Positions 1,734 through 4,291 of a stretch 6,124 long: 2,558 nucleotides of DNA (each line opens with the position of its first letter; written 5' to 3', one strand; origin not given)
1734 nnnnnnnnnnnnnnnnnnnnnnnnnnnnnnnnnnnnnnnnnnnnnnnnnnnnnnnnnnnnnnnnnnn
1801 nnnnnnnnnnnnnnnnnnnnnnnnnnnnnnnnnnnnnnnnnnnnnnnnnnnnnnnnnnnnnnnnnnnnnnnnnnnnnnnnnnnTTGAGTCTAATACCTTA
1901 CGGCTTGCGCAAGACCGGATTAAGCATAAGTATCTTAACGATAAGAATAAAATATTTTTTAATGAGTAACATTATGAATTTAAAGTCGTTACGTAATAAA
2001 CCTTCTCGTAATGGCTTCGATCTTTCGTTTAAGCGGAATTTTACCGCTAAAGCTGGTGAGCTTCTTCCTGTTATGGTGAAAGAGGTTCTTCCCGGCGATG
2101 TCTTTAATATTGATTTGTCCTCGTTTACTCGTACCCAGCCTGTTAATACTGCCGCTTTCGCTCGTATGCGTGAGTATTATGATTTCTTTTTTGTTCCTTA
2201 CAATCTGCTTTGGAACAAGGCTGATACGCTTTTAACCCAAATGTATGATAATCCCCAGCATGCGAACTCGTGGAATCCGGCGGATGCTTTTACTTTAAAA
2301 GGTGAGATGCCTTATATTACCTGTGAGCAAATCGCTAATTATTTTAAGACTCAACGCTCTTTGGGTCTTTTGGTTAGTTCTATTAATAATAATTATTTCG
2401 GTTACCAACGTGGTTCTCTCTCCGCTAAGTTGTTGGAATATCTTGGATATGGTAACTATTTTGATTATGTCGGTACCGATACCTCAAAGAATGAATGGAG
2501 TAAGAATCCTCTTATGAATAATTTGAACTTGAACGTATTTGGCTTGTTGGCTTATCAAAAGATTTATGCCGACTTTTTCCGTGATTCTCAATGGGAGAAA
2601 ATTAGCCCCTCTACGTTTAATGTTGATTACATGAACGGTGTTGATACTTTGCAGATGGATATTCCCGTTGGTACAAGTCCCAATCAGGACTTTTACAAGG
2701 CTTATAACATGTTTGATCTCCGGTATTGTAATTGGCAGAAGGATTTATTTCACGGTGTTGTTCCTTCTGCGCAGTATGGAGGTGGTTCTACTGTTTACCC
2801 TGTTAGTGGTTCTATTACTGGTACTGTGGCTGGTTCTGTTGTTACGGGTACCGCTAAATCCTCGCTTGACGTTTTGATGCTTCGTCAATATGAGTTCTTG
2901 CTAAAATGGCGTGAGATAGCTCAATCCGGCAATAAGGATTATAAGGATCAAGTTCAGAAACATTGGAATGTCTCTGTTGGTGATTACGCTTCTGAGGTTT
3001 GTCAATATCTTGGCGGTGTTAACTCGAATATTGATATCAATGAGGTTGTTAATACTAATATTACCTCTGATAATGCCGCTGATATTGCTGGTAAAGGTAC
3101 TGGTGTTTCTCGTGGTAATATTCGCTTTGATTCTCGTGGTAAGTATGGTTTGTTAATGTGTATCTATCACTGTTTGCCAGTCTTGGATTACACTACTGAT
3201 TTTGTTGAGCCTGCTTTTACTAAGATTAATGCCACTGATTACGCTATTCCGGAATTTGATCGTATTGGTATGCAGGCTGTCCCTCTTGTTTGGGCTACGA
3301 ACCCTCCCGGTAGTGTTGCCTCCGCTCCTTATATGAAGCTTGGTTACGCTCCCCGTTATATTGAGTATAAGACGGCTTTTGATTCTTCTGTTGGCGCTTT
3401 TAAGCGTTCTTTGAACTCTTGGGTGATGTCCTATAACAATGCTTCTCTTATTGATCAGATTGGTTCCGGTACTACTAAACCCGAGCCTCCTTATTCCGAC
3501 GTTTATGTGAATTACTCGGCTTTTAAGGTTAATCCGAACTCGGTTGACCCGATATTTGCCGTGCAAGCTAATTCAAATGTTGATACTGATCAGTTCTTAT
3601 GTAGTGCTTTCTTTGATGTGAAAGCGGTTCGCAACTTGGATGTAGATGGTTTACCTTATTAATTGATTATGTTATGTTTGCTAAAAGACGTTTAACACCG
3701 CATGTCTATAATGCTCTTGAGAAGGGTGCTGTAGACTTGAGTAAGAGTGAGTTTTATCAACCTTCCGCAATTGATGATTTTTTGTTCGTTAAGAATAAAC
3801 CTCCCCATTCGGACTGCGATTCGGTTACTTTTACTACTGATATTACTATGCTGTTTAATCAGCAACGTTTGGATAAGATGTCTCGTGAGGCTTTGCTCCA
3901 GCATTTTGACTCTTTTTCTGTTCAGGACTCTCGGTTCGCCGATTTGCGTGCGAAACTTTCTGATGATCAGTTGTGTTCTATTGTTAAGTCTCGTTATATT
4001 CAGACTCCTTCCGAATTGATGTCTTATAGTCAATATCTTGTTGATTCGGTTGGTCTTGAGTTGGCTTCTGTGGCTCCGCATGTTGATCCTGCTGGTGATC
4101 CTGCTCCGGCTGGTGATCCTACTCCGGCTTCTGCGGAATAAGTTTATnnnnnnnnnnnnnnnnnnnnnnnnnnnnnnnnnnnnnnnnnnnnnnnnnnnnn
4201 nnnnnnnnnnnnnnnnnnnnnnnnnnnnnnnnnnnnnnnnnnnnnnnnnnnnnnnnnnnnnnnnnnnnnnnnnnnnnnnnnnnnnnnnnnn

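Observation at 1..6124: Complete circular gokushovirus-like microvirus genome (6025 nt) with atypical size and gene order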

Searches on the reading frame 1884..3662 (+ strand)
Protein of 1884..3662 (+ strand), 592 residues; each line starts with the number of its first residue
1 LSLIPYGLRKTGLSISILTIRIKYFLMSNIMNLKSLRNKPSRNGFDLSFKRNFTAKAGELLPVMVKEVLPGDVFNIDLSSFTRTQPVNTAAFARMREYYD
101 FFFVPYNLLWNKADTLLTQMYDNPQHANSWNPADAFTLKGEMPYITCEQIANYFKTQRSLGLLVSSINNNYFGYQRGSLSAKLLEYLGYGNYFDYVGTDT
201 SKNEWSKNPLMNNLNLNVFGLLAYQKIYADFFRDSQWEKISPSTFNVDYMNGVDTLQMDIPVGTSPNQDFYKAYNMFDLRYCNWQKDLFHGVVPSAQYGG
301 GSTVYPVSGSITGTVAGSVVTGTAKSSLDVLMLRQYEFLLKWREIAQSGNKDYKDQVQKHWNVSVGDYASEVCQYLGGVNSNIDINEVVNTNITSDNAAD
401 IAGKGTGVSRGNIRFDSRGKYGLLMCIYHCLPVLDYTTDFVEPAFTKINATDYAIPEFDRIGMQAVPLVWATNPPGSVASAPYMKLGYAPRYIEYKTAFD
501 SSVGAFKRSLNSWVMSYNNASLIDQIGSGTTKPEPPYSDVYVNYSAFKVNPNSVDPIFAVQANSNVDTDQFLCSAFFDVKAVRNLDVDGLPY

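Call 4: search_protein_families(library=pfam, proteins=[window:1884-3662:+], max_evalue=0.1)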
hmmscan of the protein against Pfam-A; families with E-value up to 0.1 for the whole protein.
window:1884-3662:+ (592 aa): 1 family
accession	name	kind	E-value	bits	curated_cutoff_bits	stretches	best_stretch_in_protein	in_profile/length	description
PF02305.22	Phage_F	-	4.7e-24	85.5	25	2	40-129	8-96/501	Capsid protein (F protein)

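Call 5: search_protein_families(library=phrogs, proteins=[window:1884-3662:+], max_evalue=0.1)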
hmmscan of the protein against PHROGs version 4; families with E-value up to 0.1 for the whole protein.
window:1884-3662:+ (592 aa): 1 family
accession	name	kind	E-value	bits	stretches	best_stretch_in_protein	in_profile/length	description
phrog_514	-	head and packaging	3.7e-68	231.5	1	37-591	19-513/531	major head protein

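Call 7: search_dna_similar(query=window:1965-3662:+, collection=phages, mode=protein, max_rows=30)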
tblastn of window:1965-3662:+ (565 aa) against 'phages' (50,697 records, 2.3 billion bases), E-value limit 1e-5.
Records with a match: 1437; places in all: 1447; records where one place covers at least 80% of the query: 575.
Best place of each record, by identity: 95-99% 4; 60-80% 12; <60% 1421.
By first word of the organism name: bajarodmic 558; Microviridae 282; Dulem 192; Microvirus 111; Dipodfec 59; Tortoise 31; Blackfly 30; Sigmofec 26; Capybara 24; Peromfec 21; and 24 more.
By host as written in the record: - 502; Peromyscus fraterculus 303; Varecia variegata 100; Ciona robusta 68; porcine 64; Homo sapiens 49; Dipodomys merriami 40; Gopherus morafkai 31; and 35 more.
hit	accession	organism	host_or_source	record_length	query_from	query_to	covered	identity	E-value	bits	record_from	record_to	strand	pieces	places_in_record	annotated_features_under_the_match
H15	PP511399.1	Dulem virus 220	Eulemur fulvus collaris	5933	1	565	100%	95.9%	0e+0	1093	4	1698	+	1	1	major capsid protein | replication initiator protein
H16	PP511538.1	Dulem virus 220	Varecia variegata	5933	1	565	100%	95.9%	0e+0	1093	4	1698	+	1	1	major capsid protein | replication initiator protein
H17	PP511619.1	Dulem virus 220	Varecia variegata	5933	1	565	100%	95.9%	0e+0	1093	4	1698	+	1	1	major capsid protein | replication initiator protein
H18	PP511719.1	Dulem virus 220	Lemur catta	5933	1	565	100%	95.9%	0e+0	1093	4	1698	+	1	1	major capsid protein | replication initiator protein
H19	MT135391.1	Microvirus sp.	porcine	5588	1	565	100%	74.2%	0e+0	886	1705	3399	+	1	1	none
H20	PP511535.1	Dulem virus 223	Varecia variegata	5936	1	565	100%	70.4%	0e+0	804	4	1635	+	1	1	major capsid protein | internal scaffolding protein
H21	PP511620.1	Dulem virus 216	Varecia variegata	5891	1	565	100%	66.9%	0e+0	744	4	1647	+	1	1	major capsid protein | internal scaffolding protein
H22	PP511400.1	Dulem virus 216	Eulemur fulvus collaris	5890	1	565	100%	66.9%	0e+0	744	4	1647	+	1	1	major capsid protein | internal scaffolding protein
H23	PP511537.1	Dulem virus 216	Varecia variegata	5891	1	565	100%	66.9%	0e+0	744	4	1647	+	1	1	major capsid protein | internal scaffolding protein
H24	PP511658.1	Dulem virus 217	Varecia variegata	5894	1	565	100%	66.9%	0e+0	744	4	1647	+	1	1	major capsid protein | internal scaffolding protein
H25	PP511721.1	Dulem virus 216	Lemur catta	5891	1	565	100%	66.9%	0e+0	744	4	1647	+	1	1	major capsid protein | internal scaffolding protein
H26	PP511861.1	Dulem virus 217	Varecia variegata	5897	1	565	100%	66.9%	0e+0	744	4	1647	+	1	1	major capsid protein | internal scaffolding protein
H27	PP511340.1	Dulem virus 216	Eulemur coronatus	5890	1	565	100%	66.5%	0e+0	739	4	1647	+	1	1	major capsid protein | internal scaffolding protein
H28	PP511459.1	Dulem virus 216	Varecia variegata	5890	1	565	100%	66.5%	0e+0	739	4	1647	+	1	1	major capsid protein | internal scaffolding protein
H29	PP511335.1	Dulem virus 231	Eulemur coronatus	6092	1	565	100%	63.7%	0e+0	753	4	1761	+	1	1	major capsid protein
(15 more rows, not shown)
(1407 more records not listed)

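Call 19: find_related_loci(query=window:1962-3662:+, collection=genome_contigs, flank=8000)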
Query window:1962-3662:+ (566 aa) in genome_contigs; peptide patterns used: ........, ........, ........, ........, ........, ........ (x = any residue, [..] = any of these).
37 stretches matched a pattern; 4 encode a relative of the query (tblastn E <= 1e-3); 4 distinct loci.
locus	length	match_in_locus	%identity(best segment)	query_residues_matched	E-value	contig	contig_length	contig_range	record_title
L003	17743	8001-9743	65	1-566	0e+0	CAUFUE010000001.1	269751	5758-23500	MAG TPA_asm: uncultured Bacteroides sp. isolate SRR13494517_bin.9_MetaWRAP_v1.3_MAG genome assembly, contig: ERZ19211354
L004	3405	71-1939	48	1-566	0e+0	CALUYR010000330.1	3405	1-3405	MAG: Candidatus Gastranaerophilales bacterium isolate BRZ_DP__bin38 genome assembly, contig: BRZ_DP__NODE_47326_length_3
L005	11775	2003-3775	45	1-566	2e-149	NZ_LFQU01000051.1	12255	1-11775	Xylanibacter rarus strain 109 contig00051, whole genome shotgun sequence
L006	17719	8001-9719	45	1-566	9e-149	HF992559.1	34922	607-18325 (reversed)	Prevotella sp. CAG:1185 genomic scaffold, scf74, whole genome shotgun sequence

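Call 33: search_protein_families(library=pfam, proteins=[L003:2041-4575:+, L003:4559-5821:+, L003:12238-13380:-, L003:13950-14786:-, L003:14799-16631:-, L003:11731-12045:+, L003:6247-6468:+], max_evalue=0.001)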
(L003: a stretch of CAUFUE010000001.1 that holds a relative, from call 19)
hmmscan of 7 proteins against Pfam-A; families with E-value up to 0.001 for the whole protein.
L003:2041-4575:+ (844 aa): 2 families
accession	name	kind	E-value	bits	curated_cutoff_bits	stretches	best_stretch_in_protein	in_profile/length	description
PF00521.26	DNA_topoisoIV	-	2.2e-168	561.1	31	1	31-469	1-431/432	DNA gyrase/topoisomerase IV, subunit A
PF03989.18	DNA_gyraseA_C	-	4.2e-71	234.6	27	6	715-761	2-47/48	DNA gyrase C-terminal domain, beta-propeller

L003:4559-5821:+ (420 aa): 13 families
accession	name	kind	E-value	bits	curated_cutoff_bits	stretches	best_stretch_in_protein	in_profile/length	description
PF13431.12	TPR_17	-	1.7e-13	50.1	24.4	2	321-348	1-28/34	Tetratricopeptide repeat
PF00515.34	TPR_1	-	2.8e-13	49.5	27.8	1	302-332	4-34/34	Tetratricopeptide repeat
PF14559.12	TPR_19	-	5.8e-12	46.2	25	0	243-298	3-58/68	Tetratricopeptide repeat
PF13428.12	TPR_14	-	1.4e-11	44.2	23.5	0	271-306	7-42/44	Tetratricopeptide repeat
PF13181.12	TPR_8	-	3.7e-11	42.7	25.7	1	302-331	4-33/34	Tetratricopeptide repeat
PF07719.23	TPR_2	-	1.3e-09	37.9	27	1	301-332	3-34/34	Tetratricopeptide repeat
PF13414.12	TPR_11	-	9.2e-09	35.3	26.8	1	306-343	1-38/42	TPR repeat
PF12895.13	ANAPC3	-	5e-05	23.9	27.2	1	277-325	1-49/82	Anaphase-promoting complex, cyclosome, subunit 3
PF25058.1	ARM_TT21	-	7.9e-05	23.1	27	0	230-349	23-144/155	Tetratricopeptide repeat protein 21 ARM repeat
PF13424.12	TPR_12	-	9.5e-05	22.9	30.1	0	305-347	9-59/77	Tetratricopeptide repeat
PF13176.12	TPR_7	-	0.00012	22.3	27.9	0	306-330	6-32/36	Tetratricopeptide repeat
PF13432.12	TPR_16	-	0.00013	22.8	32.7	0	273-330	5-62/65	Tetratricopeptide repeat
PF13374.12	TPR_10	-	0.00042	20.7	27.5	0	306-328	9-31/42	Tetratricopeptide repeat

L003:12238-13380:- (380 aa): 2 families
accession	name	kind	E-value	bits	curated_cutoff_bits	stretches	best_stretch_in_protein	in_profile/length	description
PF00582.32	Usp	-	2.8e-26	93.2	24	1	89-241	3-141/141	Universal stress protein family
PF09413.15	DUF2007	-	4.9e-05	23.9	25.7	1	19-67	12-63/66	Putative prokaryotic signal transducing protein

L003:13950-14786:- (278 aa): 11 families
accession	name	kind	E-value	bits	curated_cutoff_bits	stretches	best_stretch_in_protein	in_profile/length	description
PF07719.23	TPR_2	-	3.4e-10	39.7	27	1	82-115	1-34/34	Tetratricopeptide repeat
PF00515.34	TPR_1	-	3.1e-09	36.7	27.8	1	82-115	1-34/34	Tetratricopeptide repeat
PF08239.17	SH3_3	-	8.5e-08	32.7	27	1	224-275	2-53/54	Bacterial SH3 domain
PF13432.12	TPR_16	-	1.1e-06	29.4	32.7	1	54-109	2-58/65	Tetratricopeptide repeat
PF13414.12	TPR_11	-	2.9e-06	27.3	26.8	1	89-122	1-34/42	TPR repeat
PF13181.12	TPR_8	-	2.5e-05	24.5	25.7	1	82-114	1-33/34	Tetratricopeptide repeat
PF13174.12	TPR_6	-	3.4e-05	24.6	26.3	0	83-109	1-27/33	Tetratricopeptide repeat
PF13424.12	TPR_12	-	5.7e-05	23.7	30.1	1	63-109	24-72/77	Tetratricopeptide repeat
PF13428.12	TPR_14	-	7e-05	23.6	23.5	0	83-122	2-41/44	Tetratricopeptide repeat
PF14559.12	TPR_19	-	9.7e-05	23.1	25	0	61-119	3-62/68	Tetratricopeptide repeat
PF25575.1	TPR_BSK1_C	-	0.00013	22.2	42.2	1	41-108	34-103/118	Serine/threonine-protein kinase BSK1-like, TPR repeats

L003:14799-16631:- (610 aa): 2 families
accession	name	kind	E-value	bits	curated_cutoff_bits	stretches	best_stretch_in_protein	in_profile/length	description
PF13584.12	BatD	-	1.1e-49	167.4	24.1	3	28-122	2-92/92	BatD DUF11 like domain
PF17973.7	bMG10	-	0.00024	21.7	26.2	0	81-107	99-125/131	Bacterial Alpha-2-macroglobulin MG10 domain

L003:11731-12045:+ (104 aa): 0 families

L003:6247-6468:+ (73 aa): 0 families

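Call 68: find_related_loci(query=A3, collection=viral_contigs, flank=7000)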
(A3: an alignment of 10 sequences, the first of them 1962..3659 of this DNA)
Query A3 (566 aa) in viral_contigs; peptide patterns used: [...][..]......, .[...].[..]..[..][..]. (x = any residue, [..] = any of these).
168 stretches matched a pattern; 93 encode a relative of the query (tblastn E <= 1e-3); the best 80 are kept; 80 distinct loci.
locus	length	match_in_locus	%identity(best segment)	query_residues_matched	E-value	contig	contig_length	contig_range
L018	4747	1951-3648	92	1-566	0e+0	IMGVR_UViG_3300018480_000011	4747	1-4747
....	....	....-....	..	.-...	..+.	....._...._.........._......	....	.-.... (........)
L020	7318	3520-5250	66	1-566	0e+0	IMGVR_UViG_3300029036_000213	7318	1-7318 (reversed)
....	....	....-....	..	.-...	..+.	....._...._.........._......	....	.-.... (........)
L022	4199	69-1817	63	1-566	0e+0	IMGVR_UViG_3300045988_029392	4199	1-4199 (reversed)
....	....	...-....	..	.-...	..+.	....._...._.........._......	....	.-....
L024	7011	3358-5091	62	1-566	0e+0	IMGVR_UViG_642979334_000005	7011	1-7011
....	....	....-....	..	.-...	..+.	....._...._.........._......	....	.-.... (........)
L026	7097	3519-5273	63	1-566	0e+0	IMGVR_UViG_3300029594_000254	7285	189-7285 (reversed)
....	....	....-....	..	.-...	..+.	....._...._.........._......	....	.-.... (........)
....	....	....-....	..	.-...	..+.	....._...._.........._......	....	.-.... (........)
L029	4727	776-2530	63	1-566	0e+0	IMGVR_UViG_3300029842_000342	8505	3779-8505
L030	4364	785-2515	62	1-566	0e+0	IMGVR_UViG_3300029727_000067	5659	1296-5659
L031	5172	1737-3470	62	1-566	0e+0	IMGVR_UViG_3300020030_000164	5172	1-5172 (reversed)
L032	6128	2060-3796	62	1-566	0e+0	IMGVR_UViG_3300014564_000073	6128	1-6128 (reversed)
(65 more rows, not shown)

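Call 100: find_encoding_contigs(protein=window:1962-3662:+, flank=7000, max_places=6)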
Protein window:1962-3662:+ (566 aa): no gene with exactly this product is on record in the collection.

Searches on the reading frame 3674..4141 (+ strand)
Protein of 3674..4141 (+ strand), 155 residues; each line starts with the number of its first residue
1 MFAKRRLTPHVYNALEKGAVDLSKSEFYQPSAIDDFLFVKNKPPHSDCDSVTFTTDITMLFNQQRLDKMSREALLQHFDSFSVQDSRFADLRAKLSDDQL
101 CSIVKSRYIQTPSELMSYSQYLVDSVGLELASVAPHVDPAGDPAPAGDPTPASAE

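Call 4: search_protein_families(library=pfam, proteins=[window:3674-4141:+], max_evalue=0.1)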
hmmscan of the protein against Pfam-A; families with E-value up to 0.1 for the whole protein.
window:3674-4141:+ (155 aa): 1 family
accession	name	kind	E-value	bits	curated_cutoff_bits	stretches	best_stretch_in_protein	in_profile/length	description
PF07707.21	BACK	-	0.024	15.1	20.9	1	59-118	9-63/103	BTB And C-terminal Kelch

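Call 5: search_protein_families(library=phrogs, proteins=[window:3674-4141:+], max_evalue=0.1)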
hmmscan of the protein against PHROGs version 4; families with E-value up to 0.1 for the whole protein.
window:3674-4141:+ (155 aa): 0 families

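Call 81: search_protein_families(library=pfam, alignment_id=A5, max_evalue=1)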
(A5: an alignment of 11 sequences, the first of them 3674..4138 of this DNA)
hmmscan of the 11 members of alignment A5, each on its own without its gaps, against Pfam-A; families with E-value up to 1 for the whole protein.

A. member 1, window:3674-4138:+ (155 aa): 1 family
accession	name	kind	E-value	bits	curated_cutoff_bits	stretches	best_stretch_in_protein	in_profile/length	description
PF07707.21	BACK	-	0.024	15.1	20.9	1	59-118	9-63/103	BTB And C-terminal Kelch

B. families by the number of members that match (of 11 scanned): 5 families
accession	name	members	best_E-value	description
PF21228.3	RuBisCO_activase_AAA_helical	4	0.0019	Ribulose bisphosphate carboxylase/oxygenase activase, AAA, helical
PF07707.21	BACK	2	0.024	BTB And C-terminal Kelch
PF06106.16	SAUGI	2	0.18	S. aureus uracil DNA glycosylase inhibitor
PF16911.10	PapA_C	1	0.026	Phthiocerol/phthiodiolone dimycocerosyl transferase C-terminus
PF02701.20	Zn_ribbon_Dof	1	0.13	Dof domain, zinc finger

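Call 82: search_solved_structures(query=A5, max_evalue=1)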
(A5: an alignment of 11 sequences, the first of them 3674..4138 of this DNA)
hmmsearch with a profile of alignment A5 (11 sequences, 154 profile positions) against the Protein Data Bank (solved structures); distinct sequences matched with E-value up to 1: 6.
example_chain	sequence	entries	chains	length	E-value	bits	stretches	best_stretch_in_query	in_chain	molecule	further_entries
7xya_F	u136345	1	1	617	0.046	16.9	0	72-115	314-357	RNA polymerase sigma factor RpoD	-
6c6k_A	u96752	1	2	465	0.13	15.5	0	72-147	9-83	Interferon-induced protein with tetratricopeptide repeats 1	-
5udi_A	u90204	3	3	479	0.14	15.4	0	72-147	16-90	Interferon-induced protein with tetratricopeptide repeats 1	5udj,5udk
5udl_A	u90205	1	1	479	0.14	15.4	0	72-147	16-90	Interferon-induced protein with tetratricopeptide repeats 1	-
5w5h_A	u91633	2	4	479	0.14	15.4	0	72-147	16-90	Interferon-induced protein with tetratricopeptide repeats 1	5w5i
4hou_A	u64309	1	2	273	0.51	13.5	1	72-147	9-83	Interferon-induced protein with tetratricopeptide repeats 1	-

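Call 102: find_encoding_contigs(protein=window:3674-4141:+, flank=7000, max_places=6)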
Protein window:3674-4141:+ (155 aa): 24 contigs read that carry it; 6 places shown.
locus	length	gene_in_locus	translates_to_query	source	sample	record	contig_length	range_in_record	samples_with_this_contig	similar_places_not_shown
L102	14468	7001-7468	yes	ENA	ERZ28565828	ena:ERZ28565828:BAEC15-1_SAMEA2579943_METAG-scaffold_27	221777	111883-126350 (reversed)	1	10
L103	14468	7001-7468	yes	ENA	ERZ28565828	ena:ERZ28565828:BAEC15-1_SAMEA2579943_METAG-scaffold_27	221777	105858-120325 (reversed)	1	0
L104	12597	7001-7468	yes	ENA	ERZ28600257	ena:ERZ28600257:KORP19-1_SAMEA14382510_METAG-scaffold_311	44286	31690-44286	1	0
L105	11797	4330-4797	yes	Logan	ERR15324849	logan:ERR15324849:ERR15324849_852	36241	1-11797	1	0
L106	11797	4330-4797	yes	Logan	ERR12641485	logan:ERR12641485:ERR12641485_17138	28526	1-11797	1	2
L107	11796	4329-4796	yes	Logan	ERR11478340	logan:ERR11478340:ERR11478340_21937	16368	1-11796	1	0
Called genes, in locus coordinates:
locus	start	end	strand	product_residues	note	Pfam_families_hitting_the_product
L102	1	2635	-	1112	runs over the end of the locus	PF02837:Glyco_hydro_2_N, PF00703:Glyco_hydro_2, PF02836:Glyco_hydro_2_C, PF16353:LacZ_4, PF02929:Bgal_small_N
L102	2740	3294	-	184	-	PF11810:DUF3332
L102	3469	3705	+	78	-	-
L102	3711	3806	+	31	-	-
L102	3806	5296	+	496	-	PF23343:REP_ORF2-G2P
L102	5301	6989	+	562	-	PF02305:Phage_F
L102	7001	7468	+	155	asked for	-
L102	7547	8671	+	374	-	-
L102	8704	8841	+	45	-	-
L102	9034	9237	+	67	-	-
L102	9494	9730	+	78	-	-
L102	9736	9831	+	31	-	-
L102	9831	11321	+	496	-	PF23343:REP_ORF2-G2P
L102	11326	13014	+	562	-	PF02305:Phage_F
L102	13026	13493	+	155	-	-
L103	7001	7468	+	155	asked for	-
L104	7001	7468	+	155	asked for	-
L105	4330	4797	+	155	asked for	-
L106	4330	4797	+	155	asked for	-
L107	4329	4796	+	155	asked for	-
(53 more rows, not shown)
